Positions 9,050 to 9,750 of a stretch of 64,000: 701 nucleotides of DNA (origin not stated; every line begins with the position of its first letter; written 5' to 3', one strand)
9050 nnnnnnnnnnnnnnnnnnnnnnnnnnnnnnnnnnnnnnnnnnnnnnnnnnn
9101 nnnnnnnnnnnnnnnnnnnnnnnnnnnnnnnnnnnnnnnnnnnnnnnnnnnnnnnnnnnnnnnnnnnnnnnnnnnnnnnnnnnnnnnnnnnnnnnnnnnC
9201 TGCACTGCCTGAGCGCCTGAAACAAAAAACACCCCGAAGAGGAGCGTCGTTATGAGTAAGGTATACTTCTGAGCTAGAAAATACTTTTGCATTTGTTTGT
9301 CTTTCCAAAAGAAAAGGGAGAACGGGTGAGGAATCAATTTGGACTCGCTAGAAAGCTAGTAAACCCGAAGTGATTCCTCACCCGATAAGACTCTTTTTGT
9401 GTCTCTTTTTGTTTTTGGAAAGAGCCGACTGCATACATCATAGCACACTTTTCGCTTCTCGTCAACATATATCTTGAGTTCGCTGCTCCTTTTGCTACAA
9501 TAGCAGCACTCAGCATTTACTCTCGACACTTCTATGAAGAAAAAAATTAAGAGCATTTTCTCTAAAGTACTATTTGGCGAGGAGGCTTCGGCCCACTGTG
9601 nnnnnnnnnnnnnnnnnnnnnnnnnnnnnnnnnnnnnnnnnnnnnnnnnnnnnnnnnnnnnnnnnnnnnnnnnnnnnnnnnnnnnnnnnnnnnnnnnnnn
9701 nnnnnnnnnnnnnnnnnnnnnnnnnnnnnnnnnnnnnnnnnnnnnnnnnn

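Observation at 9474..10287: Ni-superoxide dismutase with its SodX maturation peptidase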

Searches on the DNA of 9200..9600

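Call 39: search_rna_families(source=window, start=9200, end=9600, threshold=evalue, max_evalue=10)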
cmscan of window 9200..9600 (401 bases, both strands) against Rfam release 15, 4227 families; matches with E-value up to 10: 8.
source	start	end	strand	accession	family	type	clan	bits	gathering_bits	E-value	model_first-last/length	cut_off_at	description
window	9317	9390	-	RF03642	MIR5743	Gene; miRNA;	-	21.1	111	0.16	1-81/81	no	MIR5743 microRNA precursor family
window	9307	9395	+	RF02436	SpF43_sRNA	Gene; sRNA;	-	20.5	70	0.12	1-99/99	no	Streptococcus sRNA SpF43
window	9528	9584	+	RF01592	plasmodium_snoR17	Gene; snRNA; snoRNA; CD-box;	-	20.4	51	8.3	1-80/80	no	small nucleolar RNA snoR17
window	9321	9386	-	RF04134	MIR7504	Gene; miRNA;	-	18.3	83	1.5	1-124/124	no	MIR7504 microRNA precursor family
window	9325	9382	-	RF03313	mir-1468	Gene; miRNA;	-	17.6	95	1.1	1-86/86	no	mir-1468 microRNA precursor family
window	9409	9556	-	RF00420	SNORA61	Gene; snRNA; snoRNA; HACA-box;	-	14.5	74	2.9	1-132/132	no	Small nucleolar RNA SNORA61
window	9322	9385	+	RF03598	MIR6024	Gene; miRNA;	-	14.5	72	5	1-99/99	no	MIR6024 microRNA precursor family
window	9223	9374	-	RF01673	PhrS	Gene; sRNA;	-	10.3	37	2.7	1-212/212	no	PhrS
